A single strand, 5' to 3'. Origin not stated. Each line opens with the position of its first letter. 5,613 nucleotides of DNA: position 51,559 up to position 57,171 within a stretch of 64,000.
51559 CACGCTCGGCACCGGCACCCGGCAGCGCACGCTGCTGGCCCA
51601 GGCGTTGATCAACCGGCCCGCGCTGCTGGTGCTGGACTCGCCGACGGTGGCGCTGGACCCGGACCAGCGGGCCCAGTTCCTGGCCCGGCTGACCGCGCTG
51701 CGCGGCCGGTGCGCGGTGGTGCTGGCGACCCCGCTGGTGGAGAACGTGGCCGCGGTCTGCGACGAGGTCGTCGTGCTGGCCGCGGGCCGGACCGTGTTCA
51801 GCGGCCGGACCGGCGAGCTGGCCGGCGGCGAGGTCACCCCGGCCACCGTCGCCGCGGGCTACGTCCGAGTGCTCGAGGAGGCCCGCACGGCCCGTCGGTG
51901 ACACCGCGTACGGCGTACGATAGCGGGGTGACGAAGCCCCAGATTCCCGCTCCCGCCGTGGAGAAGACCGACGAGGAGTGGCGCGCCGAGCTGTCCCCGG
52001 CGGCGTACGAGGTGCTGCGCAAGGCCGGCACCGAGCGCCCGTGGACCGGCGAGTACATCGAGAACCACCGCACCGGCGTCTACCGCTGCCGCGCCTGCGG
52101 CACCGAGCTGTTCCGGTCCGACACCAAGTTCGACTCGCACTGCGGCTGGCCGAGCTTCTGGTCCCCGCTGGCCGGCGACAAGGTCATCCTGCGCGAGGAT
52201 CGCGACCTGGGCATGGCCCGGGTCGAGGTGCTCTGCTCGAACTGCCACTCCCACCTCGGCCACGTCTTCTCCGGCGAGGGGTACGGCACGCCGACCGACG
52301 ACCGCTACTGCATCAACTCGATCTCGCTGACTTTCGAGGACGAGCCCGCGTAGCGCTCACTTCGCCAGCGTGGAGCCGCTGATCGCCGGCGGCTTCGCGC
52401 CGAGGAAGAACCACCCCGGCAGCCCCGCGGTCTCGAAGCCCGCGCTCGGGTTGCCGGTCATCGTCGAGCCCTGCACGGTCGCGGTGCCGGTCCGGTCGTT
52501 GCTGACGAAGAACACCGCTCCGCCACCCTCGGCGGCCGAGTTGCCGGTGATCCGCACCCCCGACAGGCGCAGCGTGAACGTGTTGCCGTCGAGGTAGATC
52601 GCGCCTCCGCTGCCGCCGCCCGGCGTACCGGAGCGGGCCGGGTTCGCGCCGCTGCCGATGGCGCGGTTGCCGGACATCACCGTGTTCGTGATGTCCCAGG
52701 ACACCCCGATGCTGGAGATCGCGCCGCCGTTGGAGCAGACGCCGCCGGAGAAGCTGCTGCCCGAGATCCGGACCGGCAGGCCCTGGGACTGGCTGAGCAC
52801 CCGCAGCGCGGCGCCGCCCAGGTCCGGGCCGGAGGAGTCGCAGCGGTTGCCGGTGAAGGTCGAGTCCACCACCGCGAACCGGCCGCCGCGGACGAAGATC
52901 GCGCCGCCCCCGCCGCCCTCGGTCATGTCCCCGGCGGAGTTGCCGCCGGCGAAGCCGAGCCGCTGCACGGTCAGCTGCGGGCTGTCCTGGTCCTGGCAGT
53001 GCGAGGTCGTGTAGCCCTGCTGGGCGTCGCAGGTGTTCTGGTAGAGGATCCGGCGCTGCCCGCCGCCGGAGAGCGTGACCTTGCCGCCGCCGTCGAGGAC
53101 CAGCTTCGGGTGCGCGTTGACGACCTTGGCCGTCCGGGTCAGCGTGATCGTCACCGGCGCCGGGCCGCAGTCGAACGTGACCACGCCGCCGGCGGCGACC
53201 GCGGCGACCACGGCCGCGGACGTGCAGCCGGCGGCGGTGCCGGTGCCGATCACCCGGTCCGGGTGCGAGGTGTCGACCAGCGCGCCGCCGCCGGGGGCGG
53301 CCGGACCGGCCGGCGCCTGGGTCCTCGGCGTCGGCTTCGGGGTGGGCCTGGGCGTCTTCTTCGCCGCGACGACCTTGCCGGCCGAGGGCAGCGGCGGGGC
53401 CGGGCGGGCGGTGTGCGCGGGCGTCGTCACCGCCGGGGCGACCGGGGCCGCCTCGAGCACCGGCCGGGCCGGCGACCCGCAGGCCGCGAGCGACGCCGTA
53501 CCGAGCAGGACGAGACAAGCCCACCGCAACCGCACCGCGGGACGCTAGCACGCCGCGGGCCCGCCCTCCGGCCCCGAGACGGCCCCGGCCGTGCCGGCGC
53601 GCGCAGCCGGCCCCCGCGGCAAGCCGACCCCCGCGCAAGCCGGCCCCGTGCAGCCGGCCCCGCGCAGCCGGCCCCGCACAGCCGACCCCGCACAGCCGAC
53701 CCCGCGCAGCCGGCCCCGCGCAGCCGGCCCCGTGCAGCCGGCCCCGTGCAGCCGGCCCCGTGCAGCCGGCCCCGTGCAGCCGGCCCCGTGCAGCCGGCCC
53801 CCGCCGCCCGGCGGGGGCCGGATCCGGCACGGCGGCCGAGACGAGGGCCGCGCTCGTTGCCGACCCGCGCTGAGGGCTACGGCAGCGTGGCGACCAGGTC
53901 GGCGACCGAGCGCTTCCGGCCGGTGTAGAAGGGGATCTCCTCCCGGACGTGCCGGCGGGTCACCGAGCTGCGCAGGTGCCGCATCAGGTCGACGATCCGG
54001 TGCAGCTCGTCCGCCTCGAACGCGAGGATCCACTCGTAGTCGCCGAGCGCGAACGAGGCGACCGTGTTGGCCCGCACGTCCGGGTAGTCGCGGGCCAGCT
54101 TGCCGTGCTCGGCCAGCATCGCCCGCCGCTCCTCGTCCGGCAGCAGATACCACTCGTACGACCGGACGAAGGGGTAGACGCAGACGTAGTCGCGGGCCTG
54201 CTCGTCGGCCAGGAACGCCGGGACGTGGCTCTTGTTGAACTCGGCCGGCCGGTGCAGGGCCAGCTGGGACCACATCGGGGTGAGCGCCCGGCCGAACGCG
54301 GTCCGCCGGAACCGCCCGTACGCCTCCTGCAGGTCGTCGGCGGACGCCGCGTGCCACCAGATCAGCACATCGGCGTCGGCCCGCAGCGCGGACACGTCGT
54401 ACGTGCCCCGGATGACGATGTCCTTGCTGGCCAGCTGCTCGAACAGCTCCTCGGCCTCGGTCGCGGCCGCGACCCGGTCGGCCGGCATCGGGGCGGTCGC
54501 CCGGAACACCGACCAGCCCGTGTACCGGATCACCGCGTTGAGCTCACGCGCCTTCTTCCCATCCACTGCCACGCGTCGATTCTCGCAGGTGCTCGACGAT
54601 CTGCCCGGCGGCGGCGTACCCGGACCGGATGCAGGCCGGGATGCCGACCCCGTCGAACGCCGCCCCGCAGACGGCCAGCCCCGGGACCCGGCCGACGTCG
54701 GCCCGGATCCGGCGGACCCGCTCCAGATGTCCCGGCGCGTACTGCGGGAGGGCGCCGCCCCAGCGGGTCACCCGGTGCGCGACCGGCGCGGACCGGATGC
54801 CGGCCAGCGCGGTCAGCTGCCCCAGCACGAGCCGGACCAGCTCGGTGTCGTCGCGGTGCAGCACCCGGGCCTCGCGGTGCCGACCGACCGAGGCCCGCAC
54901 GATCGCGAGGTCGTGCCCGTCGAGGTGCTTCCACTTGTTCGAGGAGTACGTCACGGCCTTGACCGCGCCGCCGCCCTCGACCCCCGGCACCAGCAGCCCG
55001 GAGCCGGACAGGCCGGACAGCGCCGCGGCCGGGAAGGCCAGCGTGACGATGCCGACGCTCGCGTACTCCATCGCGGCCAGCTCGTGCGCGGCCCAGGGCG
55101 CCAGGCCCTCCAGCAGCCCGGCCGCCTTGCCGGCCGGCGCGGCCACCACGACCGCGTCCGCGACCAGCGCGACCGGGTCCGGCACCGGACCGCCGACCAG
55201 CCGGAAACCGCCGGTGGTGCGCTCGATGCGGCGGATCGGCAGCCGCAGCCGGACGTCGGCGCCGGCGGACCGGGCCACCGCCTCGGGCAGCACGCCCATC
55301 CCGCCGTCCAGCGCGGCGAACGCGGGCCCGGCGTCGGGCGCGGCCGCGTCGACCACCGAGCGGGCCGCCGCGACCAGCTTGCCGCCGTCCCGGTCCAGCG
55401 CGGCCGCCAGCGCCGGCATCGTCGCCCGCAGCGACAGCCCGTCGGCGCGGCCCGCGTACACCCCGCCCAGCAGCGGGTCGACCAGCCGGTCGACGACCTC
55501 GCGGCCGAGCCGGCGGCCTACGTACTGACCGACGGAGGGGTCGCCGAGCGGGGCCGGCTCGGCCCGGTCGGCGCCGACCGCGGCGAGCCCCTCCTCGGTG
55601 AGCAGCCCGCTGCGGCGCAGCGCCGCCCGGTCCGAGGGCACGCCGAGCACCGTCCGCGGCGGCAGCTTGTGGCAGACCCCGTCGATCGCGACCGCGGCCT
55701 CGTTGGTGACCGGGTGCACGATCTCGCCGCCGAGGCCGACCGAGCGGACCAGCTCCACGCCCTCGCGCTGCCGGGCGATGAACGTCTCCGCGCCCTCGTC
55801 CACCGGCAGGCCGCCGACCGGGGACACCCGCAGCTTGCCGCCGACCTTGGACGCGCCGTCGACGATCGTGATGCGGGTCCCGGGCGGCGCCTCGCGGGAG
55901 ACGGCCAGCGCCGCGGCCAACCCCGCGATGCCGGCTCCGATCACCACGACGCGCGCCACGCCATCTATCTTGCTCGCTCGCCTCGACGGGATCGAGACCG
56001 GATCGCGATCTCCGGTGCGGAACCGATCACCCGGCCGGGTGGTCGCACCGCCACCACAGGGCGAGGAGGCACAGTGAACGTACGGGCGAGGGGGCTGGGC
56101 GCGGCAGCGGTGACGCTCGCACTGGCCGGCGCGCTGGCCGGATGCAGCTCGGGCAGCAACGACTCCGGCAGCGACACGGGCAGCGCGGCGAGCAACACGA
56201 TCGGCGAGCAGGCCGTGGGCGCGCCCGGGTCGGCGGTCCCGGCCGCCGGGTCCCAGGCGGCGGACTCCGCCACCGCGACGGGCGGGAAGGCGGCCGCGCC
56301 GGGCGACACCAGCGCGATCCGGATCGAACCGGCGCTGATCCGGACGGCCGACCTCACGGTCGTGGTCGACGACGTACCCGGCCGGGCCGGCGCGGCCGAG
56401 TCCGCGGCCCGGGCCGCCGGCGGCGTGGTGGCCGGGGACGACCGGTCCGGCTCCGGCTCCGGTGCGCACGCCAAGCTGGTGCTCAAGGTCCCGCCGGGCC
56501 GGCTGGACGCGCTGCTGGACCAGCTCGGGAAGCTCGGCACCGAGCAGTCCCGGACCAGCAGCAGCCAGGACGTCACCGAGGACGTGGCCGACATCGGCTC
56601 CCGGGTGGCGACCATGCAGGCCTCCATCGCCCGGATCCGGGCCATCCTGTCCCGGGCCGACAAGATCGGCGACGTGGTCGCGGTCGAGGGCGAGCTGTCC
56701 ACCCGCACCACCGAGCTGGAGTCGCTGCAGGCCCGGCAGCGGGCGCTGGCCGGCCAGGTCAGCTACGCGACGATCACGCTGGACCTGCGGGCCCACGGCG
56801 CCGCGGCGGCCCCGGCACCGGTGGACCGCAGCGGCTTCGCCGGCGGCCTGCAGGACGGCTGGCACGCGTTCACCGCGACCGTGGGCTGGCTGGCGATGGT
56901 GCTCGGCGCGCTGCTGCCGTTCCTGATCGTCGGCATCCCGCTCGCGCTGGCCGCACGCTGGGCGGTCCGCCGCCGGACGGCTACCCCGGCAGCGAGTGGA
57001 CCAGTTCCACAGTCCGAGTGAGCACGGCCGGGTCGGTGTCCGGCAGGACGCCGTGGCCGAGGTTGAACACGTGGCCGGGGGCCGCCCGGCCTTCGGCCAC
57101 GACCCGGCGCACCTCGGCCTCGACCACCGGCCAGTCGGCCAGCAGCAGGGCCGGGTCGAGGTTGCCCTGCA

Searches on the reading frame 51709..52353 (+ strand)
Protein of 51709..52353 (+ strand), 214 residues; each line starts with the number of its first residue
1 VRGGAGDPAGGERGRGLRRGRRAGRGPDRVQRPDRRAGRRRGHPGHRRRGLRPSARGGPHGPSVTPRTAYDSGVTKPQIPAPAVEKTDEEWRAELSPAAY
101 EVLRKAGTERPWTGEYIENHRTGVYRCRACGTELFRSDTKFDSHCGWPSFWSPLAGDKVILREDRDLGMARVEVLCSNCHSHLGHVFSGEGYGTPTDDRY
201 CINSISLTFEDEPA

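Call 75: search_protein_families(library=pfam, proteins=[window:51709-52353:+], max_evalue=0.00001)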
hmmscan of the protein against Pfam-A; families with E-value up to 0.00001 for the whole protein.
window:51709-52353:+ (214 aa): 1 family
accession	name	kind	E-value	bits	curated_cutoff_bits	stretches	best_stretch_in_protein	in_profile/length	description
PF01641.26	SelR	-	8e-49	164.9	24.9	1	95-210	1-115/116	SelR domain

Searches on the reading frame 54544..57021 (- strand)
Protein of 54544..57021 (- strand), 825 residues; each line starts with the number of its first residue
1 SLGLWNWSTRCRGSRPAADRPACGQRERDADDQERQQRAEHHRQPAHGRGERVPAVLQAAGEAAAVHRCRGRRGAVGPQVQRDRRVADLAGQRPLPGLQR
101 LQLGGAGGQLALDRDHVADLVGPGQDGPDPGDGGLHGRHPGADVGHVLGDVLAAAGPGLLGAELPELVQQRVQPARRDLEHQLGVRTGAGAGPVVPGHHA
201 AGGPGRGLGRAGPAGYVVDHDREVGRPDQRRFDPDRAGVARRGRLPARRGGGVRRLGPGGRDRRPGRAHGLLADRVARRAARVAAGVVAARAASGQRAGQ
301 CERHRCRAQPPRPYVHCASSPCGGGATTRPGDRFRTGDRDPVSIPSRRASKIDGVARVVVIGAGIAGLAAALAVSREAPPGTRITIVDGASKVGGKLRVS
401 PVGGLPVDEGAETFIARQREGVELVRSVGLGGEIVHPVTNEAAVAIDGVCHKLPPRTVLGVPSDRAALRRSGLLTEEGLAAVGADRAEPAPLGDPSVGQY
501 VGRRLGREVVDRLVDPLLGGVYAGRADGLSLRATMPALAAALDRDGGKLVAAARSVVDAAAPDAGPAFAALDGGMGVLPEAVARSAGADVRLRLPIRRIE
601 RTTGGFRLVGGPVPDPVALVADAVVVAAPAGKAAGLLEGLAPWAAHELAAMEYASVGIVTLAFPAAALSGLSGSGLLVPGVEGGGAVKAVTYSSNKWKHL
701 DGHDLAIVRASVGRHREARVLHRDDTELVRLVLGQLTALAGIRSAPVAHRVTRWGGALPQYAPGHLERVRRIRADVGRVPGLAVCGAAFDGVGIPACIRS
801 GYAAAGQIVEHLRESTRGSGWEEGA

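Call 75: search_protein_families(library=pfam, proteins=[window:54544-57021:-], max_evalue=0.00001)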
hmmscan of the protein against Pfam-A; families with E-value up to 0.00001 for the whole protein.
window:54544-57021:- (825 aa): 2 families
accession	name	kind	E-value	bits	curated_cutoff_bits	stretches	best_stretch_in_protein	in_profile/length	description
PF01593.30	Amino_oxidase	-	2.9e-41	142.6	19.8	1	365-808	1-442/443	Flavin containing amine oxidoreductase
PF13450.12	NAD_binding_8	-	5.1e-08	33.5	21.9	1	360-416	1-54/68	NAD(P)-binding Rossmann-like domain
